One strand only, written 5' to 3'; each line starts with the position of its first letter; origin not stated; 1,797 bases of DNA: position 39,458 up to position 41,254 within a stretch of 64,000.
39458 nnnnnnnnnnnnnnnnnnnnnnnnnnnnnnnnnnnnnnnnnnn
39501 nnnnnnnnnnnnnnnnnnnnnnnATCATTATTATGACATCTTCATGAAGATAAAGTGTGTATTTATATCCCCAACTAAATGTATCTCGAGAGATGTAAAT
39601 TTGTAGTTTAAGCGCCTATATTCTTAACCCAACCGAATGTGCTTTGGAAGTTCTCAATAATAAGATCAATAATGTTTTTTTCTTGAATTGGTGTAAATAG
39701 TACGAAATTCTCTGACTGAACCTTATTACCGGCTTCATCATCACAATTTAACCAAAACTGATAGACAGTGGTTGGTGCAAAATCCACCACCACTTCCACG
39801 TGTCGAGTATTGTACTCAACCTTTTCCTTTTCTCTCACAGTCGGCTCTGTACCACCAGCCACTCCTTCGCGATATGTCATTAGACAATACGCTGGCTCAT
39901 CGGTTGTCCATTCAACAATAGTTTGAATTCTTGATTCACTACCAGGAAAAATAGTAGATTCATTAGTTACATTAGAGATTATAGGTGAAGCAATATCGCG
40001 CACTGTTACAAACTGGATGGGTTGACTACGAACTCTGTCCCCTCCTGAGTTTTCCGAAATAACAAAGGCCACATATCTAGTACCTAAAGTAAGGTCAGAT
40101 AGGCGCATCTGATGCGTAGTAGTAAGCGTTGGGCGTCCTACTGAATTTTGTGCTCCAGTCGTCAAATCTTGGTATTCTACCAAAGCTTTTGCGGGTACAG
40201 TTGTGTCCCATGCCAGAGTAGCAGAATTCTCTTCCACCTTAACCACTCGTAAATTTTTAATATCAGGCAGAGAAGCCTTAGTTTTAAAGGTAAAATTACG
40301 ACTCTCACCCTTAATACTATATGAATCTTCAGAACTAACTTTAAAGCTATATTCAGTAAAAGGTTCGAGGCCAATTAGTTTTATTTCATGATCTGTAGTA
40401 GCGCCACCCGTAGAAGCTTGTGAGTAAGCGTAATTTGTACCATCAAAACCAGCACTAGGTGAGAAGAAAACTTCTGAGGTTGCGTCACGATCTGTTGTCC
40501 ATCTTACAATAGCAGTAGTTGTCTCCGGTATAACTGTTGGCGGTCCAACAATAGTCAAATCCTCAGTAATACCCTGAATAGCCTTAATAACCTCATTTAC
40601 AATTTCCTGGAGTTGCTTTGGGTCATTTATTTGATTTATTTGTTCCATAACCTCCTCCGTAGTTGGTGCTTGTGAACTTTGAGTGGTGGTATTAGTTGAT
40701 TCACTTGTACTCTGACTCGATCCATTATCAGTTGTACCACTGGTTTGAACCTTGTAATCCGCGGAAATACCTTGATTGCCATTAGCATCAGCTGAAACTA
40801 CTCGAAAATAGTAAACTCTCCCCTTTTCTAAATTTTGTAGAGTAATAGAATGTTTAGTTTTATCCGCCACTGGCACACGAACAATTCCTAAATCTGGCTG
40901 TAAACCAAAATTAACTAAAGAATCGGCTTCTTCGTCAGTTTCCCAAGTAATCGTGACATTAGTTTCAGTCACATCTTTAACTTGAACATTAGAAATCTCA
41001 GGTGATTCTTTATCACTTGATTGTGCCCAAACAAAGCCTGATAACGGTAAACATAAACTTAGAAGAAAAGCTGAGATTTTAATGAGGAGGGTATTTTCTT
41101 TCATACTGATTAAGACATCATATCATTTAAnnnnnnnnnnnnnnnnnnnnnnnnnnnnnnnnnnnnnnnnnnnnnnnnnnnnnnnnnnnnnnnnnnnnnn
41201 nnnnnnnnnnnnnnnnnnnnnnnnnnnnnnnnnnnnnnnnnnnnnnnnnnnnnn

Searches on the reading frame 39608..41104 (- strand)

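Call 75: search_protein_families(library=pfam, proteins=[window:39608-41104:-], max_evalue=0.01)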
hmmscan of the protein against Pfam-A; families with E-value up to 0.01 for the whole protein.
window:39608-41104:- (498 aa): 6 families
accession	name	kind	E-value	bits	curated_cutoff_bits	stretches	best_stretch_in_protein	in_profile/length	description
PF16656.11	Pur_ac_phosph_N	-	7.6e-20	71.7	30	2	195-275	12-93/93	Purple acid Phosphatase, N-terminal domain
PF00041.27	fn3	-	9e-18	64.7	25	2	37-116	3-80/84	Fibronectin type III domain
PF25059.1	FN3_DSCAM-DSCAML_C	-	3.6e-07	30.9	39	0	432-468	42-78/89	DSCAM/DSCAML C-terminal Fn3-like domain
PF16893.11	fn3_2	-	4.9e-07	30.3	27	0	280-356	3-79/89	Fibronectin type III domain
PF16655.11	PhoD_N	-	0.0076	17.2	30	0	24-107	14-81/90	PhoD-like phosphatase, N-terminal domain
PF25814.1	fn3_SORL1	-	0.009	16.5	27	0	34-102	2-69/90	SORL1-like, fn3 domain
